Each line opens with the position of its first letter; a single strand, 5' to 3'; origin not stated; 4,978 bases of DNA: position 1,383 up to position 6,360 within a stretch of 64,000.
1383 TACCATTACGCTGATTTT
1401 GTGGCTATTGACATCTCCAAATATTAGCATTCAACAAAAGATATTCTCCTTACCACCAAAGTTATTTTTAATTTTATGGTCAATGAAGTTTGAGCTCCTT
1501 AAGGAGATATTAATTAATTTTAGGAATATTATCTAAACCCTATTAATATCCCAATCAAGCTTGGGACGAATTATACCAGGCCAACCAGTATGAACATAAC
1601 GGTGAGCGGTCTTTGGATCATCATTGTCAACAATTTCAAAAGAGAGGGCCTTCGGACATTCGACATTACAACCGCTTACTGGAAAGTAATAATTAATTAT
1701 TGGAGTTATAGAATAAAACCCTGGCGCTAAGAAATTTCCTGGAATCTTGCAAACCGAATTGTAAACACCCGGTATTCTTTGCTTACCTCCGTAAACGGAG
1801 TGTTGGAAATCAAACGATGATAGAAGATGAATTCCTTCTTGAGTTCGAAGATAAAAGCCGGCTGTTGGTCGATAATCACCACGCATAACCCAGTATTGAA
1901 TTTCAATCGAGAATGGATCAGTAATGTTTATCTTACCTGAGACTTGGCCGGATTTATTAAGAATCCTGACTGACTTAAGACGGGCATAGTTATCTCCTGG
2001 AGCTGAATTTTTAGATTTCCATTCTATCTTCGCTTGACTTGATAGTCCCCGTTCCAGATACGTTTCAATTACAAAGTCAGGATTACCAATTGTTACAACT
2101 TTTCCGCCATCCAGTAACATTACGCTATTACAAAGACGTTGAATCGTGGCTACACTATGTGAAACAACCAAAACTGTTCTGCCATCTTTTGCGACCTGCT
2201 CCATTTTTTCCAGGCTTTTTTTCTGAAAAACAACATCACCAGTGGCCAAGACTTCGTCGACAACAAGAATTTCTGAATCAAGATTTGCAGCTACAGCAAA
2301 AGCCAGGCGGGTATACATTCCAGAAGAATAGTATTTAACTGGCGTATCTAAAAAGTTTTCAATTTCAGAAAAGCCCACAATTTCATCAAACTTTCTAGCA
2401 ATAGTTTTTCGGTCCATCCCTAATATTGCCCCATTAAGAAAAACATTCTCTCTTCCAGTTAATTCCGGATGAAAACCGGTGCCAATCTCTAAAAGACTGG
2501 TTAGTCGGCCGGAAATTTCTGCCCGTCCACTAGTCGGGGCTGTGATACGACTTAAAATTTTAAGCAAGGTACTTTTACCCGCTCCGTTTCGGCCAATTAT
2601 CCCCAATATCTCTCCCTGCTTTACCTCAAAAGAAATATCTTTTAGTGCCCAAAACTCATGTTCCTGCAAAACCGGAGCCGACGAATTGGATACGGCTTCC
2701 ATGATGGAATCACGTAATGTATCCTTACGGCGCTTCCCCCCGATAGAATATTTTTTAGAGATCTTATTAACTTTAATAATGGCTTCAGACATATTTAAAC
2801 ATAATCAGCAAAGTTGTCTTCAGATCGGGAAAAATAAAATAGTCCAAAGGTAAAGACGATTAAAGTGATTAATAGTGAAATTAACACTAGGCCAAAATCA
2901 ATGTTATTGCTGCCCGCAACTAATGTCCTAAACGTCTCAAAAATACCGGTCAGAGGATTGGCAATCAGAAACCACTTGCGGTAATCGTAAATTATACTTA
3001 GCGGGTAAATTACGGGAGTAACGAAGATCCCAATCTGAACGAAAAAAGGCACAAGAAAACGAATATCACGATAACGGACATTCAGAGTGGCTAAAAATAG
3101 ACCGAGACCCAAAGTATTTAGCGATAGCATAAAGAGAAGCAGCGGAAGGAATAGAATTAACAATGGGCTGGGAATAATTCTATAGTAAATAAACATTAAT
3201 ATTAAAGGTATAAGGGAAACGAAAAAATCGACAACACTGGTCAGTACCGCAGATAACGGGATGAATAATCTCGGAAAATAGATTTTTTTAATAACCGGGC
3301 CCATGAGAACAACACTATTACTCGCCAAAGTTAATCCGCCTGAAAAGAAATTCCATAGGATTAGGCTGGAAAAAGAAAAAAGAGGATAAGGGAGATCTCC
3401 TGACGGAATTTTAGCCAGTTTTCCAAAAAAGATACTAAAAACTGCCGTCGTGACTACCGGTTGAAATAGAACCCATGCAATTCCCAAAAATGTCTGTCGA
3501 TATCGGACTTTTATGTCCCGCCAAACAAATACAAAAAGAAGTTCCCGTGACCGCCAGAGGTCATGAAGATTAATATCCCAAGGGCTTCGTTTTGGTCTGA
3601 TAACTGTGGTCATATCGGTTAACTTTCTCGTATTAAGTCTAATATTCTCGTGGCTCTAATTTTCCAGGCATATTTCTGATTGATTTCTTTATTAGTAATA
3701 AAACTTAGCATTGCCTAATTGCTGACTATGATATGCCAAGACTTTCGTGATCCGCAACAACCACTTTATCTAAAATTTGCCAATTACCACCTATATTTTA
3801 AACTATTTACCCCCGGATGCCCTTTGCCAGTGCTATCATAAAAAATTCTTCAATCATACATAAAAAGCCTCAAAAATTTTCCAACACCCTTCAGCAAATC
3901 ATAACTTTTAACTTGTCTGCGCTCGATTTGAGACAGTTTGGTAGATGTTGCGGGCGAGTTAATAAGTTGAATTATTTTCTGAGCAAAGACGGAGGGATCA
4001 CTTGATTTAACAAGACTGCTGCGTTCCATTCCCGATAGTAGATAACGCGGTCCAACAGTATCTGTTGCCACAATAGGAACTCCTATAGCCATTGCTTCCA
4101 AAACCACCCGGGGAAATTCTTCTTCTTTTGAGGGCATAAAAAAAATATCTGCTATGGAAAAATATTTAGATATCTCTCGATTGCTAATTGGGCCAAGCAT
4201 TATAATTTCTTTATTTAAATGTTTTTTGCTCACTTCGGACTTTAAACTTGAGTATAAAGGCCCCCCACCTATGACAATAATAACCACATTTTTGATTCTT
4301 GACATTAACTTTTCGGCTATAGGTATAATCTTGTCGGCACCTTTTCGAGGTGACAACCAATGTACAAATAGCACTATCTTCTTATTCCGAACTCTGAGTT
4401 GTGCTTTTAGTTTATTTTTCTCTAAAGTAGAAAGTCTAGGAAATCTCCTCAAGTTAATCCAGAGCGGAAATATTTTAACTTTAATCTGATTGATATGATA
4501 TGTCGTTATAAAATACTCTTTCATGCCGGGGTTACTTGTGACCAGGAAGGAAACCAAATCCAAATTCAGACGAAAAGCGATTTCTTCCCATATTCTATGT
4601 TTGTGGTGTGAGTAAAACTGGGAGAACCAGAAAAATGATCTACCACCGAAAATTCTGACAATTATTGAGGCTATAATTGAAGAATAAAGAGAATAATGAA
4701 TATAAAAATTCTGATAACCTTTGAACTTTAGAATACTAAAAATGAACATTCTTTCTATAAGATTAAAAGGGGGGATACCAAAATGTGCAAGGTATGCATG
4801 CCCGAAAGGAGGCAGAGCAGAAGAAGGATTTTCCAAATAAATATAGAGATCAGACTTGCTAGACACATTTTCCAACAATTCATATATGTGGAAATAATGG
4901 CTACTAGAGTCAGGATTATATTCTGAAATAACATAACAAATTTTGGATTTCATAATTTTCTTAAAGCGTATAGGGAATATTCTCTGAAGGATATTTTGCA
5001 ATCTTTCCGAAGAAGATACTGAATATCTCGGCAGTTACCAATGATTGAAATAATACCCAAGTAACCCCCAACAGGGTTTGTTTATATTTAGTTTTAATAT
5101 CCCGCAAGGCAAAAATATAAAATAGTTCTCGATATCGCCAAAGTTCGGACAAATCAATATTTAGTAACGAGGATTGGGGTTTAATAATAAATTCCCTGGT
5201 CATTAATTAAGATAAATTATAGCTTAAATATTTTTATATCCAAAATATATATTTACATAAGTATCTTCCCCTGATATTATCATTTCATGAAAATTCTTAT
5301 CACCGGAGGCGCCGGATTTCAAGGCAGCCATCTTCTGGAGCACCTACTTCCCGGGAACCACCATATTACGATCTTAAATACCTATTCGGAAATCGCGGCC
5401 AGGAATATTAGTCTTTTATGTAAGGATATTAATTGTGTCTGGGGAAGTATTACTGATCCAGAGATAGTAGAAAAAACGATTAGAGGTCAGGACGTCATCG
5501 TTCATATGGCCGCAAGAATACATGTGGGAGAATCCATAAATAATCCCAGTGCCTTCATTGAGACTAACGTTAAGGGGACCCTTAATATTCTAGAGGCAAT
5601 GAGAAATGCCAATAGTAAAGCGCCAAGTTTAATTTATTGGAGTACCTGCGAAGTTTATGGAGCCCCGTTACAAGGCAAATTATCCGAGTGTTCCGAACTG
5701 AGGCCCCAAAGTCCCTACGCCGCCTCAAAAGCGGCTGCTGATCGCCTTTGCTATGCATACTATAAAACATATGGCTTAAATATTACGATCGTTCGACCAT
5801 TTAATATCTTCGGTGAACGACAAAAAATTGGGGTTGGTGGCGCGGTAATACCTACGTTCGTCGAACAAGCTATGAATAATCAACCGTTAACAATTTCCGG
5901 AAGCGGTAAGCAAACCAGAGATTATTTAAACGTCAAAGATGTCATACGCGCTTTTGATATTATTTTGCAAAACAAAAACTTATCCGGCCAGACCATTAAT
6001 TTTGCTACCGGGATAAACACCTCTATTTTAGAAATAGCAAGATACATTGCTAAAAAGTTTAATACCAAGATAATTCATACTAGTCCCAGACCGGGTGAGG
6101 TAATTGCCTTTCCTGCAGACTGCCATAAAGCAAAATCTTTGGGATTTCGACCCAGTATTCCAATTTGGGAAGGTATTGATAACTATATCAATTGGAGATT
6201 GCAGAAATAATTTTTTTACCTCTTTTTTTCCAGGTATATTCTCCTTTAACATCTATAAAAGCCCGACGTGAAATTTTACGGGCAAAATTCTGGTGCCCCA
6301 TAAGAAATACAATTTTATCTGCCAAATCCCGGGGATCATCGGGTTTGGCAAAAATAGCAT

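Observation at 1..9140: Lower-GC island carrying an ABC-transporter-dependent polysaccharide locus; composition switches inside a GT4 gene at its conserved motif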

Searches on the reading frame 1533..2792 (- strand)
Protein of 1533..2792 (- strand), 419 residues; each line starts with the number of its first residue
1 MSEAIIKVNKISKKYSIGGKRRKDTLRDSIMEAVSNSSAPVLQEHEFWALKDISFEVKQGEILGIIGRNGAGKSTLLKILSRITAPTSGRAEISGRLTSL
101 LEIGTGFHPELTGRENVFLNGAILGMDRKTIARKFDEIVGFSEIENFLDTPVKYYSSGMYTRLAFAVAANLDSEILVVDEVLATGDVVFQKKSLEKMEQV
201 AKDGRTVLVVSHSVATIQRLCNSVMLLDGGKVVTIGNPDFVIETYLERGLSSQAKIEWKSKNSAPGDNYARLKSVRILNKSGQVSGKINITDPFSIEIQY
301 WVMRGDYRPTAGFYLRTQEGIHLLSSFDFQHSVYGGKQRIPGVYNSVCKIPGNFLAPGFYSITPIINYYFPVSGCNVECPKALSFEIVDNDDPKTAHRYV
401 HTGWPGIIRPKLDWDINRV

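Call 7: search_protein_families(library=pfam, proteins=[window:1533-2792:-])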
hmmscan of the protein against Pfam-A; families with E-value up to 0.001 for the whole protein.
window:1533-2792:- (419 aa): 4 families
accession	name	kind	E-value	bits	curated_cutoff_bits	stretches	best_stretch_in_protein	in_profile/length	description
PF00005.33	ABC_tran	-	2.4e-21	77.2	25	1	50-181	1-135/137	ABC transporter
PF14524.12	Wzt_C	-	1.8e-07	31.7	30.4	1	265-388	5-130/143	Wzt C-terminal domain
PF13304.12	AAA_21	-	7.4e-05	23.4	27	1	63-91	2-26/304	AAA domain, putative AbiEii toxin, Type IV TA system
PF13555.12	AAA_29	-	0.00075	19.6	27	0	43-83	8-45/61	P-loop containing region of AAA domain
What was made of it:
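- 1533..2792 (-): Wzt-type ABC ATPase with a C-terminal glycan-binding domain (419 aa). Pfam ABC_tran 77 bits; Wzt_C 31.7 bits against a cut-off of 30.4 (call 7).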

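Call 74: search_protein_families(library=ncbifam, proteins=[window:1533-2792:-], max_evalue=0.00001)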
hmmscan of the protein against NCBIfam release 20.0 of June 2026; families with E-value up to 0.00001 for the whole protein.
window:1533-2792:- (419 aa): 177 families (the best 25 are shown)
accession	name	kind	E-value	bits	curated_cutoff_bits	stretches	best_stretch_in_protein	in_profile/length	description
NF010065.0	PRK13545.1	equivalog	6.9e-55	186.7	538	1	6-246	5-235/549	teichoic acids export protein ATP-binding subunit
NF050108.1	galactan_ABC_ATP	equivalog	1.8e-51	174.7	400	1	48-246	43-241/244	galactan export ABC transporter ATP-binding subunit Wzt/RfbE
NF010066.0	PRK13546.1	equivalog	9.8e-49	166.1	320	1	6-246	5-235/264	teichoic acids export ABC transporter ATP-binding subunit TagH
TIGR01188.1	drrA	subfamily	5.6e-35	121.1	312.45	1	46-239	5-209/302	daunorubicin resistance ABC transporter, ATP-binding protein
NF010060.0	PRK13537.1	equivalog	1.5e-26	93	521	1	50-244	31-236/314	nodulation factor ABC transporter ATP-binding protein NodI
TIGR04521.1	ECF_ATPase_2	equivalog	2.1e-26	92.6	330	2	127-243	116-234/279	energy-coupling factor transporter ATPase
NF010059.0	PRK13536.1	equivalog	2.2e-25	89.1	549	1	50-244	59-264/342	nodulation factor ABC transporter ATP-binding protein NodI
TIGR01288.1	nodI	equivalog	6.6e-25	87.7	424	1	50-244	20-225/303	nodulation factor ABC transporter ATP-binding protein NodI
NF033858.1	ABC2_perm_RbbA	equivalog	1e-23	83.3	1050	1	45-250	277-493/909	ribosome-associated ATPase/putative transporter RbbA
TIGR04520.1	ECF_ATPase_1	equivalog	1.3e-23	83.8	315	2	44-97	12-65/269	energy-coupling factor transporter ATPase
NF010068.0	PRK13548.1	equivalog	5.2e-23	81.5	261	2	49-96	20-67/261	heme ABC transporter ATP-binding protein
NF008409.0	PRK11231.1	equivalog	6.2e-23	81.5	375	2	140-246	124-230/255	Fe(3+) dicitrate ABC transporter ATP-binding protein FecE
TIGR01186.1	proV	subfamily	1.9e-22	79.9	326.6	1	49-242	8-218/363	betaine/proline/choline family ABC transporter ATP-binding protein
TIGR03740.1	galliderm_ABC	subfamily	5.7e-22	78.5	309.75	1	49-232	15-202/223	lantibiotic protection ABC transporter ATP-binding subunit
NF007082.0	PRK09536.1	equivalog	1.7e-21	76.8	537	2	138-243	123-228/402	corrinoid ABC transporter ATPase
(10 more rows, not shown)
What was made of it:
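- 1533..2792 (-): Nearest NCBIfam models are TagH and galactan Wzt, both below cut-off (call 74).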

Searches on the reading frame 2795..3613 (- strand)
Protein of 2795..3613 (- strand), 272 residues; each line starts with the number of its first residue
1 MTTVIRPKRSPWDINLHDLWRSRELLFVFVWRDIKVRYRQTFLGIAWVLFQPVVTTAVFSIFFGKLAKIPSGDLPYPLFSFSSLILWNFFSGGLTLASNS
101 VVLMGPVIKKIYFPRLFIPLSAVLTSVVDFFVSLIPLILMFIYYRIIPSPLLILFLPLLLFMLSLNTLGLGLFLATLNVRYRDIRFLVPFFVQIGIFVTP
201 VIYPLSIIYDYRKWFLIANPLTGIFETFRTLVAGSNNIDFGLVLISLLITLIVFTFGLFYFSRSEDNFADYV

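Call 7: search_protein_families(library=pfam, proteins=[window:2795-3613:-])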
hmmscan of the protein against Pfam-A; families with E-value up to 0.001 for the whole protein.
window:2795-3613:- (272 aa): 1 family
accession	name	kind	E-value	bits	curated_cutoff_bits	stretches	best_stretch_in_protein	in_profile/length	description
PF01061.29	ABC2_membrane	-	2.1e-17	63.8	26.9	1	25-230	2-208/211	ABC-2 type transporter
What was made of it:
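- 2795..3613 (-): Wzm-type ABC-2 permease (272 aa). Pfam ABC2_membrane 63.8 bits (call 7).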

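Call 74: search_protein_families(library=ncbifam, proteins=[window:2795-3613:-], max_evalue=0.00001)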
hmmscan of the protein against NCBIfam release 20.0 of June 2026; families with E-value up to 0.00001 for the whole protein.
window:2795-3613:- (272 aa): 1 family
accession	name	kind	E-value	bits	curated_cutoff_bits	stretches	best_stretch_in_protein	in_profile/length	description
NF050109.1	galactan_ABC_perm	equivalog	1e-15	58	380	1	16-252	14-252/272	galactan export ABC transporter permease subunit Wzm/RfbD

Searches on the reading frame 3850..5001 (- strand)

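Call 7: search_protein_families(library=pfam, proteins=[window:3850-5001:-])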
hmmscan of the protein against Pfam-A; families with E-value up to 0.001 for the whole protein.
window:3850-5001:- (383 aa): 3 families
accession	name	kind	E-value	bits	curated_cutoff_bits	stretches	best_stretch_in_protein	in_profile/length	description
PF00534.26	Glycos_transf_1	-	1.3e-34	119.7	26.4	1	198-361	5-170/172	Glycosyl transferases group 1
PF13692.12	Glyco_trans_1_4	-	4.9e-26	92.1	27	1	208-348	2-141/142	Glycosyl transferases group 1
PF20706.3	GT4-conflict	-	7.8e-06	25.5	26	1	275-323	273-321/385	Family 4 Glycosyltransferase in conflict systems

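Call 74: search_protein_families(library=ncbifam, proteins=[window:3850-4953:-], max_evalue=0.00001)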
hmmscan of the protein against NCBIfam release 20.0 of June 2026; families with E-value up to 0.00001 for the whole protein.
window:3850-4953:- (367 aa): 31 families (the best 25 are shown)
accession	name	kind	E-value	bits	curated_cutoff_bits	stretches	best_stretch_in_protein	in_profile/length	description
NF047684.1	TeichurnBiosyTuaC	equivalog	9.1e-27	94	550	1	152-348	180-369/391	teichuronic acid biosynthesis protein TuaC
TIGR03999.1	thiol_BshA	equivalog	1.7e-25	89.8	273.7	1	149-363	160-369/375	N-acetyl-alpha-D-glucosaminyl L-malate synthase BshA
NF041876.1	EPS_EpsE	equivalog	1.9e-22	80.1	400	1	194-349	217-377/389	exopolysaccharide biosynthesis GT4 family glycosyltransferase EpsE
TIGR04063.1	stp3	hypoth_equivalog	7.8e-21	74.4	442.05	1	151-349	174-376/397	TIGR04063 family PEP-CTERM/XrtA system glycosyltransferase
TIGR04157.1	glyco_rSAM_CFB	subfamily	1.1e-20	74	400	1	144-350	180-391/406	TIGR04157 family glycosyltransferase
TIGR03088.1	stp2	hypoth_equivalog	4.3e-19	68.8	409.05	1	129-351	132-357/374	TIGR03088 family PEP-CTERM/XrtA system glycosyltransferase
TIGR03449.1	mycothiol_MshA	equivalog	1.1e-18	67.4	462.5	1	136-348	167-384/406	D-inositol-3-phosphate glycosyltransferase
TIGR04047.1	MSMEG_0565_glyc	hypoth_equivalog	7.9e-17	61.4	259.85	1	157-341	159-348/373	MSMEG_0565 family glycosyltransferase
NF038295.1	EPS_HpsP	equivalog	1.2e-14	54.2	550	1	174-335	189-354/388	hormogonium polysaccharide biosynthesis glycosyltransferase HpsP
NF050063.1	ProtGlycPglJ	equivalog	7.7e-14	51.7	500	1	137-355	148-354/363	N-acetylgalactosamine-N,N'-diacetylbacillosaminyl-diphospho-undecaprenol 4-alpha-N-acetylgalactosaminyltransferase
NF012028.0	PRK15484.1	subfamily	1.1e-13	51.1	618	1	145-301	151-311/380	lipopolysaccharide N-acetylglucosaminyltransferase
TIGR02149.1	glgA_Coryne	subfamily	2.1e-13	50.2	302.4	1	139-348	150-370/391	glycogen synthase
NF038255.1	exopoly_VpsD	equivalog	4.5e-13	48.8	300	1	191-298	202-313/381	VpsD family glycosyltransferase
NF053513.1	Gtran_IagA_BgsA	equivalog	9.5e-13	47.8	460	1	148-352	119-316/333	LTA glycolipid anchor biosynthesis glycosyltransferase, IagA/BgsA family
NF047880.1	glyco_SdgA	exception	9.8e-13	47.5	800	1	185-351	309-474/488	serine-aspartate repeat adhesin O-glycosyltransferase SdgA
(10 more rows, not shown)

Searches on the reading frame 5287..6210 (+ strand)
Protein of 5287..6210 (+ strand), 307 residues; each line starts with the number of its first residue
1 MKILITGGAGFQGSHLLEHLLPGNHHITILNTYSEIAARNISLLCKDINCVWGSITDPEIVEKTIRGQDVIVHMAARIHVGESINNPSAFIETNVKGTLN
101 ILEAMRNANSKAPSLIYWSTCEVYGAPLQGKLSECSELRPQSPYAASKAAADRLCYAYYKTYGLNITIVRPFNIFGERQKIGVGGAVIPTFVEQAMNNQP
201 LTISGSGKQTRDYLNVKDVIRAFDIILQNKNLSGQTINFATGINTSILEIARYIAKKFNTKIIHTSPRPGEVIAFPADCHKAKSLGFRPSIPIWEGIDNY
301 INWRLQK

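Call 7: search_protein_families(library=pfam, proteins=[window:5287-6210:+])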
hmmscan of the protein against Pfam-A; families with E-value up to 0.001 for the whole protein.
window:5287-6210:+ (307 aa): 8 families
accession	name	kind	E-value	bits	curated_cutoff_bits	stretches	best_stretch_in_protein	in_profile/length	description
PF16363.11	GDP_Man_Dehyd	-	2.6e-59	201.8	27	1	4-298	1-330/332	GDP-mannose 4,6 dehydratase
PF01370.27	Epimerase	-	7.3e-59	199.5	20.9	1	3-238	1-238/240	NAD dependent epimerase/dehydratase family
PF01073.25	3Beta_HSD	-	9.5e-23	81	22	1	4-235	1-235/280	3-beta hydroxysteroid dehydrogenase/isomerase family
PF02719.21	Polysacc_synt_2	-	1.3e-19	70.9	20.2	1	3-271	1-267/293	Polysaccharide biosynthesis protein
PF04321.23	RmlD_sub_bind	-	6.8e-15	55.3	27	1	1-277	1-248/287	RmlD substrate binding domain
PF07993.18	NAD_binding_4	-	1.2e-14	54.5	20.1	1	59-180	80-213/258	Male sterility protein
PF13460.12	NAD_binding_10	-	8.7e-10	39.2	27.2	1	7-174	1-146/184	NAD(P)H-binding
PF05368.20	NmrA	-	5.9e-05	23.2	27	1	2-81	4-81/298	NmrA-like family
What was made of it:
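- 5287..6210 (+): NDP-sugar epimerase/dehydratase (307 aa), on the opposite strand. Pfam Epimerase / GDP_Man_Dehyd (call 7).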

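Call 74: search_protein_families(library=ncbifam, proteins=[window:5287-6210:+], max_evalue=0.00001)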
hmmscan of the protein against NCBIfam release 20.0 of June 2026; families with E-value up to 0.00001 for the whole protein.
window:5287-6210:+ (307 aa): 28 families (the best 25 are shown)
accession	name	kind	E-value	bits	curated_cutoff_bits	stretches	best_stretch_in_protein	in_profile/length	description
TIGR01181.1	dTDP_gluc_dehyt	equivalog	7.8e-62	209.2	365.1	1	2-306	1-313/321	dTDP-glucose 4,6-dehydratase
TIGR04180.1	EDH_00030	hypoth_equivalog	2.3e-58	197.6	475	1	3-263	1-261/297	NAD-dependent 4,6-dehydratase LegB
TIGR01179.1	galE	equivalog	4.5e-40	137.5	262.3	1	2-292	1-312/332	UDP-glucose 4-epimerase GalE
NF007490.0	PRK10084.1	subfamily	9.7e-32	110.3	649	1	1-306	1-336/361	dTDP-glucose 4,6-dehydratase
NF007582.0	PRK10217.1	equivalog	2.8e-31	108.9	698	1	2-257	3-269/355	dTDP-glucose 4,6-dehydratase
NF011728.1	PRK15181.1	equivalog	1.8e-27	96.3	760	1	3-307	18-340/348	Vi polysaccharide biosynthesis UDP-N-acetylglucosaminuronic acid C-4 epimerase TviC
NF007956.0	PRK10675.1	subfamily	3.5e-25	88.8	394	1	1-295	1-320/338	UDP-glucose 4-epimerase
TIGR02197.1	heptose_epim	equivalog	5.4e-24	84.9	274.6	1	3-305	1-314/316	ADP-glyceromanno-heptose 6-epimerase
NF043036.1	ErythonDh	equivalog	4.3e-22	78.7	325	1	1-159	1-164/321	D-erythronate dehydrogenase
NF047922.1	GDPFucSynFcl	equivalog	6.7e-21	75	500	1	69-306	55-303/308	GDP-L-fucose synthase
NF008872.0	PRK11908.1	equivalog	1.2e-20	73.9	294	1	1-257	2-270/349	bifunctional UDP-4-keto-pentose/UDP-xylose synthase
NF005998.1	PRK08125.1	equivalog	3.5e-20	71.9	777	1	2-262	317-589/649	bifunctional UDP-4-amino-4-deoxy-L-arabinose formyltransferase/UDP-glucuronic acid oxidase ArnA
TIGR02622.1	CDP_4_6_dhtase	equivalog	1.3e-18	67.3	278.45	1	2-303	6-329/352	CDP-glucose 4,6-dehydratase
TIGR03466.1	HpnA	hypoth_equivalog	2.1e-18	66.3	367.65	1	1-196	1-193/327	hopanoid-associated sugar epimerase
TIGR01472.1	gmd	equivalog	6.2e-18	65.1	415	1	3-257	3-267/342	GDP-mannose 4,6-dehydratase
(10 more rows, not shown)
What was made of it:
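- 5287..6210 (+): NCBIfam dTDP-glucose 4,6-dehydratase 209 bits, below the 365 cut-off (call 74).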
